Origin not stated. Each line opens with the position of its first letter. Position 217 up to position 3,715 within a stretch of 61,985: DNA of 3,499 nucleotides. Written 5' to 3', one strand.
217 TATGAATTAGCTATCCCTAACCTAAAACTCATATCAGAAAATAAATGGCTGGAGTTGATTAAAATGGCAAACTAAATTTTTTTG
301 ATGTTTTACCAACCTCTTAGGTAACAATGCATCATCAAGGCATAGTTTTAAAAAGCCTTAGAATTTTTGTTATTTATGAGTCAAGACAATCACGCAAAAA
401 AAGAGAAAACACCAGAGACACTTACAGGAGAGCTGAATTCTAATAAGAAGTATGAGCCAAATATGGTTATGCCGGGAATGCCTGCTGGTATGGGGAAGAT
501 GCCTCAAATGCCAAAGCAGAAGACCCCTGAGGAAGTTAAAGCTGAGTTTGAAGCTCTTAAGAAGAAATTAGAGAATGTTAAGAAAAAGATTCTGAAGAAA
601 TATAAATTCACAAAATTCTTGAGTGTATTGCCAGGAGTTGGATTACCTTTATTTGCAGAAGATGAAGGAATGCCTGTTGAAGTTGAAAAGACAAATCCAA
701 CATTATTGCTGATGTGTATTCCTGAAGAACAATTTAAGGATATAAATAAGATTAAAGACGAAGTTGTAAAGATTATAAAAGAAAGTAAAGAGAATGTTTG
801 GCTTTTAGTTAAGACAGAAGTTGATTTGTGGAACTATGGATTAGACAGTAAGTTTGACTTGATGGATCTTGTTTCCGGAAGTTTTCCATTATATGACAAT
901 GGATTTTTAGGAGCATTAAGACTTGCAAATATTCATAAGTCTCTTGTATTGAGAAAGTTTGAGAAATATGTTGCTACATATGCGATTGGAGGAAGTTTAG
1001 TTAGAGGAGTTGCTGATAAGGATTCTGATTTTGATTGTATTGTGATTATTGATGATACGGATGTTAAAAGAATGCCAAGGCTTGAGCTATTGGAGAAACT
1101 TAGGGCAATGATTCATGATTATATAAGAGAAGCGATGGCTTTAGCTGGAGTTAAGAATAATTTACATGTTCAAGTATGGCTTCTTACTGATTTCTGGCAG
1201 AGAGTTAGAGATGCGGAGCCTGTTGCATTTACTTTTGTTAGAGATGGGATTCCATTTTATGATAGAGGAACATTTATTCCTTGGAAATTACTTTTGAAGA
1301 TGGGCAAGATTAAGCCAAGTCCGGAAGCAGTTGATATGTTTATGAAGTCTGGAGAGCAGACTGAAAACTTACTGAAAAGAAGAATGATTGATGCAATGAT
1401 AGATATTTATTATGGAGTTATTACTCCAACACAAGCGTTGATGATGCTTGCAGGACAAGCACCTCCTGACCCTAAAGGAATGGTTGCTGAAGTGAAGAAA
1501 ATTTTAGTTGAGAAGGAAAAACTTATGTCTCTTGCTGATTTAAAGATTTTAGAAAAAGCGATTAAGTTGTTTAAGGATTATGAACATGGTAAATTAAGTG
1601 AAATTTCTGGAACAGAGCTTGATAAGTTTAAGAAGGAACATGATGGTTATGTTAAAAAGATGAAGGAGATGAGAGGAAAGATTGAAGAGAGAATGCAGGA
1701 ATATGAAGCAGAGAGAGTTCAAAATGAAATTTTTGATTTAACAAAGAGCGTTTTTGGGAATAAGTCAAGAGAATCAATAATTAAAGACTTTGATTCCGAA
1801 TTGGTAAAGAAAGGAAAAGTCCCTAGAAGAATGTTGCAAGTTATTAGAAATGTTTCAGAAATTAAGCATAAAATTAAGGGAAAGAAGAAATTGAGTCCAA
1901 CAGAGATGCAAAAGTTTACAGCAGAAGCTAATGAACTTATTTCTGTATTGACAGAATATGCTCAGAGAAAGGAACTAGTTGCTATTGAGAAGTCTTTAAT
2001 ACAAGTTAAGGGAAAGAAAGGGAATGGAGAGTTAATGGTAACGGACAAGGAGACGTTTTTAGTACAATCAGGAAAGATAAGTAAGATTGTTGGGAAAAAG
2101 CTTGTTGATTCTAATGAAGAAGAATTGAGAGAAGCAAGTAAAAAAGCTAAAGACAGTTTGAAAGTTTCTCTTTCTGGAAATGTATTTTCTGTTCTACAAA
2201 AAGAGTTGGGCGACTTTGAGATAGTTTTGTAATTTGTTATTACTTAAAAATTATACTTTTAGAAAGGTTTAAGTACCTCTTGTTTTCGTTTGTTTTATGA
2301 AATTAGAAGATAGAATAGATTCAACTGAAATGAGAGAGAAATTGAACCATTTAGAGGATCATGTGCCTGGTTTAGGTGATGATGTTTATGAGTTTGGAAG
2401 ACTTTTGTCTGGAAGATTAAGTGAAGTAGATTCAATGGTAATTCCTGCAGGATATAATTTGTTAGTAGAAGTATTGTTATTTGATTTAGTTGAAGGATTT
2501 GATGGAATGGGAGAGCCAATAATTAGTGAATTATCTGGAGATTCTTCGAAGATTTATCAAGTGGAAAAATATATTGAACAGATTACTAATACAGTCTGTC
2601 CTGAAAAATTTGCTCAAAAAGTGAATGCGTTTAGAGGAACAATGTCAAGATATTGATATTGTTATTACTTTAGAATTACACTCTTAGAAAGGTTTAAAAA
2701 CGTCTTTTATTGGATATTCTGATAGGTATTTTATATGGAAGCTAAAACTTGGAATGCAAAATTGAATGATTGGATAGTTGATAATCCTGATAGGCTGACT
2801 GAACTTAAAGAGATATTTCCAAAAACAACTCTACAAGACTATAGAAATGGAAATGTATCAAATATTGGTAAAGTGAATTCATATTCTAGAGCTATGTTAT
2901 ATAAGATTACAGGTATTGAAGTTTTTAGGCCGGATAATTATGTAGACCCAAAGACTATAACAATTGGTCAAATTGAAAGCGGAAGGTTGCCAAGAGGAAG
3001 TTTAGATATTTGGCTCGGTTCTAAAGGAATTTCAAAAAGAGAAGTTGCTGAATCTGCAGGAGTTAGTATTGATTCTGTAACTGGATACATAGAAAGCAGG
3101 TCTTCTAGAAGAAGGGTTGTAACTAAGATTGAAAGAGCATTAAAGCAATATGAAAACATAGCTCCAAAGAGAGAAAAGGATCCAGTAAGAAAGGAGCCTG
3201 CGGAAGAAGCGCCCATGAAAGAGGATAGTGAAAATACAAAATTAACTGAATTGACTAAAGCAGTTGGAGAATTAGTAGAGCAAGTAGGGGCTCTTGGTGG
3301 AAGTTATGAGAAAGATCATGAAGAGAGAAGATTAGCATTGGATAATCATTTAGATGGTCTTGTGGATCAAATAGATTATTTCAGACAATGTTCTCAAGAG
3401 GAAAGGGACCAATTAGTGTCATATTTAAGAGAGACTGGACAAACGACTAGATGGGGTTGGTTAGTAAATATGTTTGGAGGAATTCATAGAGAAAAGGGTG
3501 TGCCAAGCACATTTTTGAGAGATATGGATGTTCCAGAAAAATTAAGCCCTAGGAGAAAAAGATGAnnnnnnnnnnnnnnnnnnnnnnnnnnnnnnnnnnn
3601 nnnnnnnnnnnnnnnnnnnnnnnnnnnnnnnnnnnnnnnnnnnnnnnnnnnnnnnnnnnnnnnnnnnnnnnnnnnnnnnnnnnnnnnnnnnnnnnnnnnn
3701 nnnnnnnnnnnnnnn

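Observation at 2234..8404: Five-gene orphan cluster built around a MORC-like GHKL ATPase, with HTH, Myb-like and degenerate methyltransferase-like partners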

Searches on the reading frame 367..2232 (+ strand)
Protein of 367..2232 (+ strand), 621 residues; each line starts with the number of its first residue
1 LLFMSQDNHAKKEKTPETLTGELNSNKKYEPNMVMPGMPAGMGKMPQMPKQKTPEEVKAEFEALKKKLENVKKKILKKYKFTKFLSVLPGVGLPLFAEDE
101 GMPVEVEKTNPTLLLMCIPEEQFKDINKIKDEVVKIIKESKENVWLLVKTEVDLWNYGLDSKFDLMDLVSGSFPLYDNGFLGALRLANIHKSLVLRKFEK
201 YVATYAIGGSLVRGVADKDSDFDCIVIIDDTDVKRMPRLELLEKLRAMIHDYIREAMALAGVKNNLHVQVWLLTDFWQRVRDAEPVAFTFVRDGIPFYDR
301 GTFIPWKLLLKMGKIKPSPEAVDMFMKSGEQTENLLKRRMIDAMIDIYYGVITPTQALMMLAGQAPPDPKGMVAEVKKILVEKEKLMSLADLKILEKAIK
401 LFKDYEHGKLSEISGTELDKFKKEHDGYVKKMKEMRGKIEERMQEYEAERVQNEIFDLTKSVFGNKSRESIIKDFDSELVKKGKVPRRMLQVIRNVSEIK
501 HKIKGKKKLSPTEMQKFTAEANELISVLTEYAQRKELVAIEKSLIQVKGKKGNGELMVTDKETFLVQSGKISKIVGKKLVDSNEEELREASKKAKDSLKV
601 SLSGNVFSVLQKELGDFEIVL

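Call 3: search_protein_families(library=pfam, proteins=[window:367-2232:+], max_evalue=1)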
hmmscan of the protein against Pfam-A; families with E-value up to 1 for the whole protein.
window:367-2232:+ (621 aa): 8 families
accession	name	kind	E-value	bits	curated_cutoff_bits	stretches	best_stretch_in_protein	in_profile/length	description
PF01909.29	NTP_transf_2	-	1.5e-06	28.9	21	1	197-245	11-64/93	Nucleotidyltransferase domain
PF06569.16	DUF1128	-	0.013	16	27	0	496-521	41-66/71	Protein of unknown function (DUF1128)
PF25770.1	CC_CEP63-bind_CEP152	-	0.013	15.8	23.9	1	126-152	12-38/51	CEP152, CEP63 binding coiled coil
PF18765.7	Polbeta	-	0.017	15.7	26.9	1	202-246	13-56/93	Polymerase beta, Nucleotidyltransferase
PF13233.12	Complex1_LYR_2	-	0.018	16.1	22.3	0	242-339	16-60/80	Complex1_LYR-like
PF06892.16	Phage_CP76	-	0.047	14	26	1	483-534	87-142/146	Phage regulatory protein CII (CP76)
PF22600.2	MTPAP-like_central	-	0.12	12.9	27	0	205-251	42-89/139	Poly(A) RNA polymerase, mitochondrial-like, central palm domain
PF23067.1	MG280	-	0.75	9.7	27.4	1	51-79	76-104/259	Uncharacterised protein MG280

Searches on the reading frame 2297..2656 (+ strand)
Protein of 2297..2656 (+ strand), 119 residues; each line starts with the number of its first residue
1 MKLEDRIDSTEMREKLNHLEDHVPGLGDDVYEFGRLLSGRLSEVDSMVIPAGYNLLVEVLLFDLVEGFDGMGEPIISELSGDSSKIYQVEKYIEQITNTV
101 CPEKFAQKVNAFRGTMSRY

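Call 3: search_protein_families(library=pfam, proteins=[window:2297-2656:+], max_evalue=1)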
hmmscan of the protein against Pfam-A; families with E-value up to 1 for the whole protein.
window:2297-2656:+ (119 aa): 1 family
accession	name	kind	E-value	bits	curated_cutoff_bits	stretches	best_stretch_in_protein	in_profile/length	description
PF06825.17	HSBP1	-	0.047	14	28.6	0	56-98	6-48/51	Heat shock factor binding protein 1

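Call 4: search_protein_families(library=padloc, proteins=[window:2297-2656:+], max_evalue=1)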
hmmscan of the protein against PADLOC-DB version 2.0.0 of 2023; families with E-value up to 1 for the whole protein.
window:2297-2656:+ (119 aa): 0 families

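Call 5: search_protein_families(library=phrogs, proteins=[window:2297-2656:+], max_evalue=1)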
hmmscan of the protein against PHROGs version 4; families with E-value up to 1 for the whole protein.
window:2297-2656:+ (119 aa): 0 families

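Call 6: search_protein_families(library=ncbifam, proteins=[window:2297-2656:+], max_evalue=1)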
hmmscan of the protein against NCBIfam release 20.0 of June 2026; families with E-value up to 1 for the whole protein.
window:2297-2656:+ (119 aa): 1 family
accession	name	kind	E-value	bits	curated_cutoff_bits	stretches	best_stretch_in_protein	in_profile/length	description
NF041645.1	prot_kin_PA4780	equivalog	0.2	10.9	350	1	47-100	106-160/274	PA4780 family RIO1-like protein kinase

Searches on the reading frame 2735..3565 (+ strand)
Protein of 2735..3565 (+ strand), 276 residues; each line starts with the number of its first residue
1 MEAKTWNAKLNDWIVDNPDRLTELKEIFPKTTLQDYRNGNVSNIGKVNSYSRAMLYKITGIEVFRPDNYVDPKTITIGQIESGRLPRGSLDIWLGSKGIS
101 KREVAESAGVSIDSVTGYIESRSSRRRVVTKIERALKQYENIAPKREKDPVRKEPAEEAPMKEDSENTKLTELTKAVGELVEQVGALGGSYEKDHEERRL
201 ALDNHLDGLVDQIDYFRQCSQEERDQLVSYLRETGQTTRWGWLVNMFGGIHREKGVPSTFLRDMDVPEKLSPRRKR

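Call 3: search_protein_families(library=pfam, proteins=[window:2735-3565:+], max_evalue=1)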
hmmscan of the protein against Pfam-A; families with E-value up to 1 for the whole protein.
window:2735-3565:+ (276 aa): 3 families
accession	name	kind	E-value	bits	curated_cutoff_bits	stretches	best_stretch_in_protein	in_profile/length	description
PF01381.28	HTH_3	-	0.011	16.2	23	1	96-137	7-49/55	Helix-turn-helix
PF15978.11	TnsD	-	0.028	13.9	32.4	1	42-148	149-239/355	Tn7-like transposition protein D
PF13560.12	HTH_31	-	0.077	13.8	27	1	97-136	13-54/64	Helix-turn-helix domain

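Call 4: search_protein_families(library=padloc, proteins=[window:2735-3565:+], max_evalue=1)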
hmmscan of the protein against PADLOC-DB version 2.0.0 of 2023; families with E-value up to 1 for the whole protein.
window:2735-3565:+ (276 aa): 1 family
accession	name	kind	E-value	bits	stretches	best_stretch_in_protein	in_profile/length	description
PDLC01506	Cas10_Id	-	0.0019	14.6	1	194-234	405-444/670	CAS-I-D; effector_LS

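Call 5: search_protein_families(library=phrogs, proteins=[window:2735-3565:+], max_evalue=1)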
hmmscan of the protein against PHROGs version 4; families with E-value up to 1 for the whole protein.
window:2735-3565:+ (276 aa): 4 families
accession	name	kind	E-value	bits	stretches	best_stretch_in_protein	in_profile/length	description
phrog_4779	-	transcription regulation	0.0024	19.4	1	96-153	13-69/98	transcriptional regulator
phrog_7241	-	transcription regulation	0.023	15.7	1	90-137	66-114/122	transcriptional regulator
phrog_8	-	transcription regulation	0.15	12.5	1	29-149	102-223/346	transcriptional regulator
phrog_2610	-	unknown function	0.27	10.9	0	76-107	113-144/565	-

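Call 6: search_protein_families(library=ncbifam, proteins=[window:2735-3565:+], max_evalue=1)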
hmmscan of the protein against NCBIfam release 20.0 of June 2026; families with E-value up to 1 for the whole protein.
window:2735-3565:+ (276 aa): 1 family
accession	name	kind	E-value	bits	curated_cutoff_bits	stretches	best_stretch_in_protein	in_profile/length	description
NF033546.1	transpos_IS21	equivalog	0.074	12.6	160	1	96-148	6-62/294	IS21 family transposase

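Call 94: search_protein_families(library=pfam, alignment_id=A4, max_evalue=1)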
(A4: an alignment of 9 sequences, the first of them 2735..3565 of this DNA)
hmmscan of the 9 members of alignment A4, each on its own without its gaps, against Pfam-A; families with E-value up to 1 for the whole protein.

A. member 1, window:2735-3565:+ (276 aa): 3 families
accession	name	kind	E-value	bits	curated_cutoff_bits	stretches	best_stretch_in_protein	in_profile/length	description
PF01381.28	HTH_3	-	0.011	16.2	23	1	96-137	7-49/55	Helix-turn-helix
PF15978.11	TnsD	-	0.028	13.9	32.4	1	42-148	149-239/355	Tn7-like transposition protein D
PF13560.12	HTH_31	-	0.077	13.8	27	1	97-136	13-54/64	Helix-turn-helix domain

B. families by the number of members that match (of 9 scanned): 22 families
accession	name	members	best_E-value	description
PF01381.28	HTH_3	5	0.004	Helix-turn-helix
PF13443.12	HTH_26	3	0.0022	Cro/C1-type HTH DNA-binding domain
PF13560.12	HTH_31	3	0.0025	Helix-turn-helix domain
PF14493.12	HTH_40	2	0.012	Helix-turn-helix domain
PF12844.13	HTH_19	2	0.013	Helix-turn-helix domain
PF03623.18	Focal_AT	1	0.0057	Focal adhesion targeting region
PF24531.2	ANC1_spectrin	1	0.011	Nuclear anchorage protein 1, spectrin repeat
PF15978.11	TnsD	1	0.028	Tn7-like transposition protein D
PF14282.11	FlxA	1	0.038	FlxA-like protein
PF04814.19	HNF-1_N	1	0.041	Hepatocyte nuclear factor 1 (HNF-1), N terminus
PF16278.11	zf-C2HE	1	0.059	C2HE / C2H2 / C2HC zinc-binding finger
PF08822.17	DUF1804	1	0.068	Protein of unknown function (DUF1804)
PF17078.10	SHE3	1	0.069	SWI5-dependent HO expression protein 3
PF03683.19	UPF0175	1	0.096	Uncharacterised protein family (UPF0175)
PF20317.4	HTH_60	1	0.097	Helix-turn-helix domain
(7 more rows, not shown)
